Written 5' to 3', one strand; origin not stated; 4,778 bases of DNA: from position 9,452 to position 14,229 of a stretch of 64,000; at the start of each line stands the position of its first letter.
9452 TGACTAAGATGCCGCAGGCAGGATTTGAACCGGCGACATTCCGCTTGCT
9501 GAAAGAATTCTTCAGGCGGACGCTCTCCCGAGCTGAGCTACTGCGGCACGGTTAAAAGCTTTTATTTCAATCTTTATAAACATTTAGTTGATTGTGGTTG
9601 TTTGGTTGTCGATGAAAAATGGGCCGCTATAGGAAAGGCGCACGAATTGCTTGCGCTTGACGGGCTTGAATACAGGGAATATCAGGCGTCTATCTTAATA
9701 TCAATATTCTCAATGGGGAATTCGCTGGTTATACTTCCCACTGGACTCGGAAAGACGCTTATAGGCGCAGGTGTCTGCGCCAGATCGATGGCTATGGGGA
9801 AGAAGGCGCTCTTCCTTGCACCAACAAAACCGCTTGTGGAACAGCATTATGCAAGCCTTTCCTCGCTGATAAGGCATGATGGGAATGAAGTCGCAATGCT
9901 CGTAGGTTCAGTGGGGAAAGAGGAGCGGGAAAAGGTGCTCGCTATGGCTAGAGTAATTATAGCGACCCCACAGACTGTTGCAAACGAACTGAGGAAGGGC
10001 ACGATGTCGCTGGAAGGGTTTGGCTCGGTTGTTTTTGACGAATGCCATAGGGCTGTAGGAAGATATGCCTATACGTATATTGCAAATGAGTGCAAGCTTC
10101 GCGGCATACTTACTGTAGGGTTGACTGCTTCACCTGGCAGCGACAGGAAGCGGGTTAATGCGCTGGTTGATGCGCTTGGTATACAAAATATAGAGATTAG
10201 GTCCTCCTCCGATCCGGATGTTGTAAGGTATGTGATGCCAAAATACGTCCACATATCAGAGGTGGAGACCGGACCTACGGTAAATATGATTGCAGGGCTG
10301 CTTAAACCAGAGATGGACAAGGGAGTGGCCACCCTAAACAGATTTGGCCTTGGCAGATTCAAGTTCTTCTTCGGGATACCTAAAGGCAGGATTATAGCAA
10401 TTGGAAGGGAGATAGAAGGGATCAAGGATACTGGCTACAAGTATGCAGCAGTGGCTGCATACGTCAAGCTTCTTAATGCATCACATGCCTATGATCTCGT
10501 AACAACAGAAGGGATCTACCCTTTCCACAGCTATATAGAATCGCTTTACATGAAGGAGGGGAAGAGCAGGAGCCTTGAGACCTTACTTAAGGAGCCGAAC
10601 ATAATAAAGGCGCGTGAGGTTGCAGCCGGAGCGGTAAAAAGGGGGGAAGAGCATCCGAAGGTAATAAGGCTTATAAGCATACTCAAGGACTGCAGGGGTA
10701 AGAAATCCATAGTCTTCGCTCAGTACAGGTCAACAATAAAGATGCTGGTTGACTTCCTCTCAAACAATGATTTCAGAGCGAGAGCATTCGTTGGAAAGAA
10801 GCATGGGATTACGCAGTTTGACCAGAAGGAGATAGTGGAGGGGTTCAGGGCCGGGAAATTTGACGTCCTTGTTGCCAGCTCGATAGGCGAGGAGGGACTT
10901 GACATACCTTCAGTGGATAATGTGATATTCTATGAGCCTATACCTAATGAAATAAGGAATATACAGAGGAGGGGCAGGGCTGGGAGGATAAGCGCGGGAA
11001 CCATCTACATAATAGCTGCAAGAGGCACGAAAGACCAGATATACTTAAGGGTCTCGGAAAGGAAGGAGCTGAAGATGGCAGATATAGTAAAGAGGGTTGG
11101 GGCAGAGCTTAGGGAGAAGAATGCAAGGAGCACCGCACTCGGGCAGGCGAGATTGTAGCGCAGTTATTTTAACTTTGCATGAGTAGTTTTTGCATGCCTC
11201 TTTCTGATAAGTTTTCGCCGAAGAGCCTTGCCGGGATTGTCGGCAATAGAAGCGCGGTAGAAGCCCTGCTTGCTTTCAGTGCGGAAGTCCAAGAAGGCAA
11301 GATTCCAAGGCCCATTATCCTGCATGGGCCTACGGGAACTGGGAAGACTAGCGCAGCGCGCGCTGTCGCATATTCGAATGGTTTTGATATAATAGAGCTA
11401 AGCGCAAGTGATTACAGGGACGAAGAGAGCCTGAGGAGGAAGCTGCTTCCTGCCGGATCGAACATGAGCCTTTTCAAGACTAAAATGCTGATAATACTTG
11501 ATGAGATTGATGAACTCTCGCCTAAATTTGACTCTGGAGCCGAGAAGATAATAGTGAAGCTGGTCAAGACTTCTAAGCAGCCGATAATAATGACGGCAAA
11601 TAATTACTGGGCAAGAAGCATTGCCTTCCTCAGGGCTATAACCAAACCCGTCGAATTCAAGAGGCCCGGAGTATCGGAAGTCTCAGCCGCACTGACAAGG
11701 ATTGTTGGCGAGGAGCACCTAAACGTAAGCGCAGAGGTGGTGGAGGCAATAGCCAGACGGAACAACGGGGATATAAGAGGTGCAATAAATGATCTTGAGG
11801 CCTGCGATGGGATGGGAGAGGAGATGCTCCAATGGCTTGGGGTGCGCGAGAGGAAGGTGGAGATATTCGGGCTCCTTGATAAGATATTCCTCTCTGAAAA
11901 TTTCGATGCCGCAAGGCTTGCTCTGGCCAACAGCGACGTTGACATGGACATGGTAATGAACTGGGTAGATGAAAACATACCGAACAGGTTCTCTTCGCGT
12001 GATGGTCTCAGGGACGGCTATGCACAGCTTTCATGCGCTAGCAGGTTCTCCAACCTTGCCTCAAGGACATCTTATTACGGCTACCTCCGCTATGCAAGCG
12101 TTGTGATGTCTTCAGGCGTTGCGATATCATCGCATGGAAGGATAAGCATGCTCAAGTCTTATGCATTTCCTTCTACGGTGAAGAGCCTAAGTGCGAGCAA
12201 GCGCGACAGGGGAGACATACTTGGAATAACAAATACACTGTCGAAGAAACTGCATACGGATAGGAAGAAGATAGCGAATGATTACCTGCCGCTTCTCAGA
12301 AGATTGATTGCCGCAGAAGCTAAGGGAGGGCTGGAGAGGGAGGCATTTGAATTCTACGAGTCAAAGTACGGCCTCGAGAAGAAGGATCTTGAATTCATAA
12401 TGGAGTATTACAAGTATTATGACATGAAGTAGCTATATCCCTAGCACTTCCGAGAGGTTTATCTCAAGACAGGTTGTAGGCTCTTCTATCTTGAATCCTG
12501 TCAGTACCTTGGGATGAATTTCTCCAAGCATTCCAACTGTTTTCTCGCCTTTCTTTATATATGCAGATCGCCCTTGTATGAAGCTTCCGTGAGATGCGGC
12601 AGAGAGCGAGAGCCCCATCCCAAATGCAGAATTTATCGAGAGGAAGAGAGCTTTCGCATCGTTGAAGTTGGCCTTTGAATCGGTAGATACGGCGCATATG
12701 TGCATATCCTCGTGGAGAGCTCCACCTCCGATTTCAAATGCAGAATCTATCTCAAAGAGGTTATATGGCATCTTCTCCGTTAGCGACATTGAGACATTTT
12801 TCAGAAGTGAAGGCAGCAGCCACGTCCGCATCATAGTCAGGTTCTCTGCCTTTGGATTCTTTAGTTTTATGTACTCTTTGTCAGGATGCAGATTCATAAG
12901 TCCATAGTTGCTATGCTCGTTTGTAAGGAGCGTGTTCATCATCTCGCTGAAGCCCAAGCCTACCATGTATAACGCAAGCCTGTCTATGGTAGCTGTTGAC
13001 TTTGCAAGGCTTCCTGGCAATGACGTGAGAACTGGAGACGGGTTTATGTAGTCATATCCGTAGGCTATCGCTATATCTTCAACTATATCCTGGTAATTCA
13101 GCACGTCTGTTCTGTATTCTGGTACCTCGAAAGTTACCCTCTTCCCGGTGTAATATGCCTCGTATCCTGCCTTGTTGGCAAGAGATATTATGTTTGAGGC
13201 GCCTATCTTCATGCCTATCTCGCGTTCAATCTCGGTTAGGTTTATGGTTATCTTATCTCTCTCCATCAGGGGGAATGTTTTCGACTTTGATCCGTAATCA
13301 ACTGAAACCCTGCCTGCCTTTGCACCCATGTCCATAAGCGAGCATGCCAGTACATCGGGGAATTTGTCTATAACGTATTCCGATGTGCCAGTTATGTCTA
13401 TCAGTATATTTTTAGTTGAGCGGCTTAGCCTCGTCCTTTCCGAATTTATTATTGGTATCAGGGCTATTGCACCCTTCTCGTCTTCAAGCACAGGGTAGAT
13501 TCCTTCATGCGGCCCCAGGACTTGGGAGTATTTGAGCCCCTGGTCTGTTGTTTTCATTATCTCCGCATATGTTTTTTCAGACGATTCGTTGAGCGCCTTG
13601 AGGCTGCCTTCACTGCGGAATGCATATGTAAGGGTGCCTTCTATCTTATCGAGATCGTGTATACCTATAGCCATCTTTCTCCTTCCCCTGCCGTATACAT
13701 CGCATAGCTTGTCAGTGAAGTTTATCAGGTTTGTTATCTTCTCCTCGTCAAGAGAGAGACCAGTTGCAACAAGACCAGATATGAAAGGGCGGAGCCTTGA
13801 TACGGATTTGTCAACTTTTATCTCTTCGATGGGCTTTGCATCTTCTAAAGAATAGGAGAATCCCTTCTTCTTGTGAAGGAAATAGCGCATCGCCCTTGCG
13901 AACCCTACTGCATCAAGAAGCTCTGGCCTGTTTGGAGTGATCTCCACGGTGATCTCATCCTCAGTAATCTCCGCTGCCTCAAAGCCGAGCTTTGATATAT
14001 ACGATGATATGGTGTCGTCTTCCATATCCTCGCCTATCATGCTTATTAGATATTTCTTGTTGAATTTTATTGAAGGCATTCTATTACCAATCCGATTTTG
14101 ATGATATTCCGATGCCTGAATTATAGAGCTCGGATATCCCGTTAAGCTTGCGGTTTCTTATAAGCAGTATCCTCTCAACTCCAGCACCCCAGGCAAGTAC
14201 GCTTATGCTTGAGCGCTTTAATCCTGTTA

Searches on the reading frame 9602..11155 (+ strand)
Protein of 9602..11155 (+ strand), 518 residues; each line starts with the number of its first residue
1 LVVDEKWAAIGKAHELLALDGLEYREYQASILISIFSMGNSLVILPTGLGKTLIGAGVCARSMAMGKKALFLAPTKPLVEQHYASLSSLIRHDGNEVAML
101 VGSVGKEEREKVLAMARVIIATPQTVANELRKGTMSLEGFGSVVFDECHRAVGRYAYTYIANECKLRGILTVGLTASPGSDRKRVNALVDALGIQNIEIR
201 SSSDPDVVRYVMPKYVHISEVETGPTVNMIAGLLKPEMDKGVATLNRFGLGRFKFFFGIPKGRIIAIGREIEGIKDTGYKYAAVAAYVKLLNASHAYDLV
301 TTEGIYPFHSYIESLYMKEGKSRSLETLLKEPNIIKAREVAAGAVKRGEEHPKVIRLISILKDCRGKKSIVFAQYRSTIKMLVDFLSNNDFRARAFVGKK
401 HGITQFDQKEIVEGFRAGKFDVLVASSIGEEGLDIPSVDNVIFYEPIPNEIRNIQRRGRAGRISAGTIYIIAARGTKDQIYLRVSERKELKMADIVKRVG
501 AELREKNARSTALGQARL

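Call 75: search_protein_families(library=pfam, proteins=[window:9602-11155:+], max_evalue=0.001)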
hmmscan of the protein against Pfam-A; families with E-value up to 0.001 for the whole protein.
window:9602-11155:+ (518 aa): 3 families
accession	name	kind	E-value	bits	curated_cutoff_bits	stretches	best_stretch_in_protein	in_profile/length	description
PF00271.37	Helicase_C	-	2.6e-25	89.2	23.5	1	353-463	2-109/110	Helicase conserved C-terminal domain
PF00270.35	DEAD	-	2.3e-20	73.4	26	1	26-181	2-163/167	DEAD/DEAH box helicase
PF04851.21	ResIII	-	6.2e-19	68.9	22.5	1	23-178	3-162/164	Type III restriction enzyme, res subunit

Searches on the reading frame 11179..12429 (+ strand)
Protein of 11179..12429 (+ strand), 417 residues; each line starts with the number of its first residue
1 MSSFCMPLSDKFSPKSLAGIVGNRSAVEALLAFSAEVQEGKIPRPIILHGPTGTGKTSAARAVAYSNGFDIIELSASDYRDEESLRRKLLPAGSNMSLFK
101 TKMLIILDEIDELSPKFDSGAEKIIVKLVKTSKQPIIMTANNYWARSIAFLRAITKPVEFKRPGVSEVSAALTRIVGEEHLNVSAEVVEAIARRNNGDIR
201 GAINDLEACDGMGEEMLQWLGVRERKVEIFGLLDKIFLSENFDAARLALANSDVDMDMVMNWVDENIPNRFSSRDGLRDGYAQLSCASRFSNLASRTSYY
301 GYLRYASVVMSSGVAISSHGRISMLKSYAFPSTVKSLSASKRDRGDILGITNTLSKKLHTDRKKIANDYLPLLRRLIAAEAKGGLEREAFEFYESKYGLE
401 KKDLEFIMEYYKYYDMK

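Call 75: search_protein_families(library=pfam, proteins=[window:11179-12429:+], max_evalue=0.001)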
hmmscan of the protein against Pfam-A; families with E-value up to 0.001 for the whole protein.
window:11179-12429:+ (417 aa): 10 families
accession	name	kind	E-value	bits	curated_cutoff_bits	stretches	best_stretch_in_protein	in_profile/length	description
PF00004.35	AAA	-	1.4e-12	48.6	21.2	1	46-151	1-119/131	ATPase family associated with various cellular activities (AAA)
PF21960.2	RCF1-5-like_lid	-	1.8e-06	28.2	27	1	171-209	2-41/43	RCF1/5-like, AAA+ ATPase lid domain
PF13401.12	AAA_22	-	3.7e-05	24.5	27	0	45-90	7-55/130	AAA domain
PF00270.35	DEAD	-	4.1e-05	23.8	26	0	99-140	115-158/167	DEAD/DEAH box helicase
PF13173.12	AAA_14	-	4.4e-05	23.9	27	1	44-139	3-96/129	AAA domain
PF13191.12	AAA_16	-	0.00017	22.5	32.6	0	24-64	6-45/167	AAA ATPase domain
PF06068.19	TIP49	-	0.00018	21.2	23.8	1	15-78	21-87/347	TIP49 P-loop domain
PF25361.1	AAA_lid_RFC1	-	0.00024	20.9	34.9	1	166-209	2-45/59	RFC1-like, AAA+ ATPase lid domain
PF08519.17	RFC1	-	0.00048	20.7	23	1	314-413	29-130/158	Replication factor RFC1 C terminal domain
PF05729.18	NACHT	-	0.00087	19.6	26.7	0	44-64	1-21/167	NACHT domain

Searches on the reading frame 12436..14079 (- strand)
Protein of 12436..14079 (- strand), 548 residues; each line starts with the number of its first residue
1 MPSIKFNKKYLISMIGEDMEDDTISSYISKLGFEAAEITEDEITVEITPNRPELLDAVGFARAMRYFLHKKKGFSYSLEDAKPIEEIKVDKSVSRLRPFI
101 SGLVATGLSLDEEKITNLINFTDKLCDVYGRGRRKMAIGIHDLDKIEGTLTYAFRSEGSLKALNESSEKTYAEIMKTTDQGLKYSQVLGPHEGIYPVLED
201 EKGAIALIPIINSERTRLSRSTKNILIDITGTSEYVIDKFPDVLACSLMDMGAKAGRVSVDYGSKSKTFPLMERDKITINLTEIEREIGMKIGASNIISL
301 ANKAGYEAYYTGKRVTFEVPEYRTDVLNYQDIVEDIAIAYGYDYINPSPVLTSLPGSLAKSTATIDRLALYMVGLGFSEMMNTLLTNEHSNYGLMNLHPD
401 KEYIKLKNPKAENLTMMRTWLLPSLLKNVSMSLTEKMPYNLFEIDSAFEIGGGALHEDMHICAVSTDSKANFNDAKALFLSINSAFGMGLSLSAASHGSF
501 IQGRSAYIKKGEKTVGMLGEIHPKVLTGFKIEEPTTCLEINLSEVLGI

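Call 75: search_protein_families(library=pfam, proteins=[window:12436-14079:-], max_evalue=0.001)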
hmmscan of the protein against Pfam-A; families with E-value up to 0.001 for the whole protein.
window:12436-14079:- (548 aa): 4 families
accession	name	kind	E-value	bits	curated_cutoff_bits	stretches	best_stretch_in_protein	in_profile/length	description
PF17759.6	tRNA_synthFbeta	-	1.1e-39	136.6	22.4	1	349-542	6-214/214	Phenylalanyl tRNA synthetase beta chain CLM domain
PF03484.21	B5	-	8.7e-23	80.7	28.6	2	277-342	1-67/67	tRNA synthetase B5 domain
PF03483.22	B3_4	-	1.1e-09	38.6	29.3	1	115-237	35-132/174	B3/4 domain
PF18262.7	PhetRS_B1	-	3.9e-06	27.5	26.8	1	1-70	1-83/83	Phe-tRNA synthetase beta subunit B1 domain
